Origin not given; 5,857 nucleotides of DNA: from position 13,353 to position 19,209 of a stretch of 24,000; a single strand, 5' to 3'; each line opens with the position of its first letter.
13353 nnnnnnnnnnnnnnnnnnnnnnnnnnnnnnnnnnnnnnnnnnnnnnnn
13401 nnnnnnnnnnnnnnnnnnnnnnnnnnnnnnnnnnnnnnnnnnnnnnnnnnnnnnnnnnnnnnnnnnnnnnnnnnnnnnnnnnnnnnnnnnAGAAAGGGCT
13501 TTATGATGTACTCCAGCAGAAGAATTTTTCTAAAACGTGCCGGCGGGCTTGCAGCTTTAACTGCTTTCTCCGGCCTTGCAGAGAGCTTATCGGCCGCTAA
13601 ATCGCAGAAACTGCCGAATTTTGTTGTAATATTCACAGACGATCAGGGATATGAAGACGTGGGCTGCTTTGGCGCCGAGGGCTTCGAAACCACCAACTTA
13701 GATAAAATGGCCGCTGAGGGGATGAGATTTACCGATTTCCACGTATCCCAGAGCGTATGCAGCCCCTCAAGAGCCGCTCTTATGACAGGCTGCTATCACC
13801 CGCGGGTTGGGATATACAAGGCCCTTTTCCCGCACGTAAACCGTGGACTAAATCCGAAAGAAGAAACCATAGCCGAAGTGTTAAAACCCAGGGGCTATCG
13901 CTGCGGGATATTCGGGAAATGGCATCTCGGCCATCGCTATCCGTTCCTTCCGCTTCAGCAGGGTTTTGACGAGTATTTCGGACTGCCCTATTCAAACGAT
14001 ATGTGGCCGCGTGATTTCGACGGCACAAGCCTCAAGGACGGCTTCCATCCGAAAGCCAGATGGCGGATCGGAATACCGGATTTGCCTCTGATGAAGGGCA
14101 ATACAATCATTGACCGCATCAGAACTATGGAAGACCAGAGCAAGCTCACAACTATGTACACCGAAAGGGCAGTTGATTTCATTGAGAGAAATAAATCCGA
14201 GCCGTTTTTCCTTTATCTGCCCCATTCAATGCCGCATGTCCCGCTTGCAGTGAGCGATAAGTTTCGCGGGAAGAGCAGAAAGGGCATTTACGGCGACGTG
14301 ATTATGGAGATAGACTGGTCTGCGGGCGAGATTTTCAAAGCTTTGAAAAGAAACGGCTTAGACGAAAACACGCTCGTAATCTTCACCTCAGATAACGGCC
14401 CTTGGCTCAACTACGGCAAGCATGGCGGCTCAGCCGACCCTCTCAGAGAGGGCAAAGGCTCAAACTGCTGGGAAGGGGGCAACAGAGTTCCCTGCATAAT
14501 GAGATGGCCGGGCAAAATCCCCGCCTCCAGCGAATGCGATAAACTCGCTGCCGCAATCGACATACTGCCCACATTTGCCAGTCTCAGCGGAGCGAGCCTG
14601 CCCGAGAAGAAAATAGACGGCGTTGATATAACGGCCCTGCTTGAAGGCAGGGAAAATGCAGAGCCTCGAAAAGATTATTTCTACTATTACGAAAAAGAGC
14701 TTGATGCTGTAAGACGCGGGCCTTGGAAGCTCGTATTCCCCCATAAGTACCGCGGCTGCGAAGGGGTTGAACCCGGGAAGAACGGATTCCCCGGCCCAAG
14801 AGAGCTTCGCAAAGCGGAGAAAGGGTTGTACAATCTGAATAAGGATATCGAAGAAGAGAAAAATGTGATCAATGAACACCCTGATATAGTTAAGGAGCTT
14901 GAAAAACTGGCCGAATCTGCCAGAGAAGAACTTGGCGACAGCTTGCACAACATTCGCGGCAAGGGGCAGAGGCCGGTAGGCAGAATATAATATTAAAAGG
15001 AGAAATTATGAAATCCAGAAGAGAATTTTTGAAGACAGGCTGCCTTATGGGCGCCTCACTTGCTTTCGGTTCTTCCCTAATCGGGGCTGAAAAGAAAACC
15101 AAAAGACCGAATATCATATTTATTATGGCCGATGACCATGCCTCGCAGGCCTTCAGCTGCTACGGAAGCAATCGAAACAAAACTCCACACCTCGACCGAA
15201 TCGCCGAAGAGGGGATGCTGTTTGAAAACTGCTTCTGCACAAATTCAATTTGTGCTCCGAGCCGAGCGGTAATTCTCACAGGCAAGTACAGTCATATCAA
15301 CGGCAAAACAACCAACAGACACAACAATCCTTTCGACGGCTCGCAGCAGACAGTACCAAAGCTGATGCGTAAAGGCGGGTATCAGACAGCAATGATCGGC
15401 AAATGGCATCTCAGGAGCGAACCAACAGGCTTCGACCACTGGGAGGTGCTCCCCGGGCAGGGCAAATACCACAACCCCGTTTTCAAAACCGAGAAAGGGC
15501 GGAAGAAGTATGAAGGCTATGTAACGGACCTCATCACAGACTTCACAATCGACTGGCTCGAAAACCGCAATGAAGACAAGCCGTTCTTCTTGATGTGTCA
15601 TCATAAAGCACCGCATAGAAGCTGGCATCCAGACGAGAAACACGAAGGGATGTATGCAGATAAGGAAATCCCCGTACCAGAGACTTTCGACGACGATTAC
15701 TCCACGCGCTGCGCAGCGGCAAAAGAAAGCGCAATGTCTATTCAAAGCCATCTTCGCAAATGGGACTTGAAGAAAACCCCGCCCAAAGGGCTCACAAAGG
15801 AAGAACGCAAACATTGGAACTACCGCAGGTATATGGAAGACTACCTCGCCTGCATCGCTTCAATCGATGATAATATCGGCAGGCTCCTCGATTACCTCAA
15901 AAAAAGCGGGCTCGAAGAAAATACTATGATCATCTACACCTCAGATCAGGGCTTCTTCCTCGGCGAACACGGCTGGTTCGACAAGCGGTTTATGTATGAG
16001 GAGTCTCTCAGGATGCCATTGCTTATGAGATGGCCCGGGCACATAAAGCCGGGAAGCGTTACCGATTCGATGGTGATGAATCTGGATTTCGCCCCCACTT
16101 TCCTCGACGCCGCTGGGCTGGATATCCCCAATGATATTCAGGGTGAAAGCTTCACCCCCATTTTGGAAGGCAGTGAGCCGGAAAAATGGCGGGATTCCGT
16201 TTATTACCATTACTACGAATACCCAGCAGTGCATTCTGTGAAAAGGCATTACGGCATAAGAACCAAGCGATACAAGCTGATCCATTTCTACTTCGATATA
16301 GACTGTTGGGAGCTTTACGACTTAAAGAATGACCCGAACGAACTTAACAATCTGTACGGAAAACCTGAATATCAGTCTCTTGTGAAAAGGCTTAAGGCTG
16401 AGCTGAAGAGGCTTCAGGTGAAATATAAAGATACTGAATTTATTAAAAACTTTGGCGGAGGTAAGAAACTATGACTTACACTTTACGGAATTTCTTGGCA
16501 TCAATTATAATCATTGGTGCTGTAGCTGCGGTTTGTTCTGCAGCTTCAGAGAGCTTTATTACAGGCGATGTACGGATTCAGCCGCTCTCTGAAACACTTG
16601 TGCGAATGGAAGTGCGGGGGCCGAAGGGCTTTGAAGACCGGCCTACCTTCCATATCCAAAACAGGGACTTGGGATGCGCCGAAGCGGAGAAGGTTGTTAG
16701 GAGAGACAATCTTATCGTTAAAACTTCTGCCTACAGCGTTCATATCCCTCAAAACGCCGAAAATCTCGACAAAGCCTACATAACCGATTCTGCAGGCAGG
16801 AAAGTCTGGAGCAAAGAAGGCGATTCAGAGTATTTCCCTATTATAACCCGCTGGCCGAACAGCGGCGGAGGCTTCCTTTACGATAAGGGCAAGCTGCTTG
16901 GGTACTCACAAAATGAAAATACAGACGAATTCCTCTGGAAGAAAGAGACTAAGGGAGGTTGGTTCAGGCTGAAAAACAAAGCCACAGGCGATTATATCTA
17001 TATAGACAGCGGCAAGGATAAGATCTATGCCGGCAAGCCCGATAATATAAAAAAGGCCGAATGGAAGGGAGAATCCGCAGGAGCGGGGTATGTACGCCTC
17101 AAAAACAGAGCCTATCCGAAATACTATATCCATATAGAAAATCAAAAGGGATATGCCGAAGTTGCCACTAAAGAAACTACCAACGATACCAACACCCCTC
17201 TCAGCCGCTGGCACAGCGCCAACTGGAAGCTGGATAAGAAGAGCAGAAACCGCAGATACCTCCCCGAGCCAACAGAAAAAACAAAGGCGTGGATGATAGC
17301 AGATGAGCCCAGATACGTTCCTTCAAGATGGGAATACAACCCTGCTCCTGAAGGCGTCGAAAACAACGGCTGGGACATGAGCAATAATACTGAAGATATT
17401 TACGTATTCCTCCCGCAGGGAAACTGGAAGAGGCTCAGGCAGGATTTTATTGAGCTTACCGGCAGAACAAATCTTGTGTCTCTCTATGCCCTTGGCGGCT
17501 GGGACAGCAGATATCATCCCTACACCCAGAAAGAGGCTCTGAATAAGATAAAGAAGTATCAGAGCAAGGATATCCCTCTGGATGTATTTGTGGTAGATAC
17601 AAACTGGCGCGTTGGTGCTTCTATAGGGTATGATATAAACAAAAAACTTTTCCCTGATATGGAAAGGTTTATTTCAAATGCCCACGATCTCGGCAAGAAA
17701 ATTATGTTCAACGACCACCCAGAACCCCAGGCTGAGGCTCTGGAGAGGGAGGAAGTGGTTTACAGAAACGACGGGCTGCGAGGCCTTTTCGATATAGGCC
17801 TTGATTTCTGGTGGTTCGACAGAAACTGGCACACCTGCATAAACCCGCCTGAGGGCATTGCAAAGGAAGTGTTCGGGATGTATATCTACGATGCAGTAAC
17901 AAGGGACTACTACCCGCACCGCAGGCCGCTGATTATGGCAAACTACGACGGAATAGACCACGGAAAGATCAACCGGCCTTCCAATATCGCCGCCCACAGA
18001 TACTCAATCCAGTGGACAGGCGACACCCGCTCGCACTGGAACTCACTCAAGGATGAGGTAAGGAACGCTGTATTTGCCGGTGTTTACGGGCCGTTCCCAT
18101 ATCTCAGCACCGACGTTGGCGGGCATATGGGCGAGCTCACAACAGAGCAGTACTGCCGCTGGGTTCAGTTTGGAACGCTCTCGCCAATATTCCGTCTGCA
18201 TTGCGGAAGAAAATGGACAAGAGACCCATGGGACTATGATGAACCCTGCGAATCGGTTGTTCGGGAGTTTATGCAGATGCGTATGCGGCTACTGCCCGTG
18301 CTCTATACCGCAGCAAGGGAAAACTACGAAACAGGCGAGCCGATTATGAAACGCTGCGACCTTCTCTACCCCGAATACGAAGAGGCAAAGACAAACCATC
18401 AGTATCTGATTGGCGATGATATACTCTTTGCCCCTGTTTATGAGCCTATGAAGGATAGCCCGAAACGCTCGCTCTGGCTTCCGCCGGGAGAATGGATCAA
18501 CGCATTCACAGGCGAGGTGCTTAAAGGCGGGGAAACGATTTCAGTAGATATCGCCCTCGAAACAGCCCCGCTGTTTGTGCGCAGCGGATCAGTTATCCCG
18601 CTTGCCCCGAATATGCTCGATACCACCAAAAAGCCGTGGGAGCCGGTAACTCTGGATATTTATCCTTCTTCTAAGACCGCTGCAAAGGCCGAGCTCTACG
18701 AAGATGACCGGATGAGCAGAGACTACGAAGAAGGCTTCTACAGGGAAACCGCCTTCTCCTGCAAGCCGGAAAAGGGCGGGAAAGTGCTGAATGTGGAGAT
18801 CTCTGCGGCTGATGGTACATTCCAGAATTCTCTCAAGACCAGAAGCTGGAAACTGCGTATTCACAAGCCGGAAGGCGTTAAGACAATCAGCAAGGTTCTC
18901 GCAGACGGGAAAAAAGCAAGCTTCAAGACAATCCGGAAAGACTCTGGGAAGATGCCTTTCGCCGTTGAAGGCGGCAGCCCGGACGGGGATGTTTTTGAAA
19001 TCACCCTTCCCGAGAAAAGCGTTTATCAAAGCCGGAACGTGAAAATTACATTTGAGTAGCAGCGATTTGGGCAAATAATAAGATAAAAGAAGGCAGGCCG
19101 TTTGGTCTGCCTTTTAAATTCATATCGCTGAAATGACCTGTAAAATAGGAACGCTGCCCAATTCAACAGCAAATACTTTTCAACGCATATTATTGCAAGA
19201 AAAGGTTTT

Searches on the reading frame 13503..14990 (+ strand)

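Call 5: search_protein_families(library=pfam, proteins=[window:13503-14990:+])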
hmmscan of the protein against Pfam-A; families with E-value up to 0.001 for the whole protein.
window:13503-14990:+ (495 aa): 4 families
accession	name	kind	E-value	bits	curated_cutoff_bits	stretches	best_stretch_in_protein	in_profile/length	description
PF00884.28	Sulfatase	-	1.5e-59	202.2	25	1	38-363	1-300/301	Sulfatase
PF16347.10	SGSH_C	-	8.8e-13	49.1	29.3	1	324-403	13-93/154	N-sulphoglucosamine sulphohydrolase, C-terminal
PF14707.11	Sulfatase_C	-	3.9e-11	44.1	30.9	1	388-477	2-96/127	C-terminal region of aryl-sulfatase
PF01663.27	Phosphodiest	-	6.3e-05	23.2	23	0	265-299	186-220/342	Type I phosphodiesterase / nucleotide pyrophosphatase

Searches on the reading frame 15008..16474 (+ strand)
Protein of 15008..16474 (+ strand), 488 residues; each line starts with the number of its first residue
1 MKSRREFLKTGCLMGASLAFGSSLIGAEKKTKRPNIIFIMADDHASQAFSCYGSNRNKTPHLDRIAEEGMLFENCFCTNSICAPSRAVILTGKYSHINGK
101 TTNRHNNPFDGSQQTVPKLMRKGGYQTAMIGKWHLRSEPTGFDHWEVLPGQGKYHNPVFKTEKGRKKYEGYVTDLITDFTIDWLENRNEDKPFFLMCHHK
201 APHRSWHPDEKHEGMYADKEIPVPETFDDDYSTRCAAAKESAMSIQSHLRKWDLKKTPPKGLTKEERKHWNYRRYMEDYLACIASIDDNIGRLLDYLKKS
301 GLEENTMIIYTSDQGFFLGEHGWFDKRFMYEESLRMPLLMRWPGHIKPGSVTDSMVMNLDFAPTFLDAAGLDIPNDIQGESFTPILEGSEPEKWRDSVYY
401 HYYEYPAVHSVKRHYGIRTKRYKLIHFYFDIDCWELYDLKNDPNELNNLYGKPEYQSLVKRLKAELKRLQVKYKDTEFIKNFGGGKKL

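Call 5: search_protein_families(library=pfam, proteins=[window:15008-16474:+])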
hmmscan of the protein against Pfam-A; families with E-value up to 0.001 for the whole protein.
window:15008-16474:+ (488 aa): 3 families
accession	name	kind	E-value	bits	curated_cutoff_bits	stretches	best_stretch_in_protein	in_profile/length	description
PF16347.10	SGSH_C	-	1.3e-77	259.7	29.3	1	319-471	1-153/154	N-sulphoglucosamine sulphohydrolase, C-terminal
PF00884.28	Sulfatase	-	1.3e-61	209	25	1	34-370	1-300/301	Sulfatase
PF01663.27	Phosphodiest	-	7.1e-10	39.4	23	1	56-316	16-221/342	Type I phosphodiesterase / nucleotide pyrophosphatase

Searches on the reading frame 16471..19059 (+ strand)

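Call 43: search_protein_families(library=pfam, proteins=[window:16471-19059:+])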
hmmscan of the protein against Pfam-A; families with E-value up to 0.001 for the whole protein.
window:16471-19059:+ (862 aa): 4 families
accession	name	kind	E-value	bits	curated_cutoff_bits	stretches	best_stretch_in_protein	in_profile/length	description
PF01055.32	Glyco_hydro_31_2nd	-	3.8e-44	151.8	23.5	2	432-614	137-328/328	Glycosyl hydrolases family 31 TIM-barrel domain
PF21365.3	Glyco_hydro_31_3rd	-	1.1e-17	64.7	24.4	1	622-709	1-87/87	Glycosyl hydrolase family 31 C-terminal domain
PF17137.9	DUF5110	-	4.8e-13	49.4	27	1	725-799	1-70/71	Domain of unknown function (DUF5110)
PF14200.12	RicinB_lectin_2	-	0.00014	22.9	25.6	0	156-225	5-78/89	Ricin-type beta-trefoil lectin domain-like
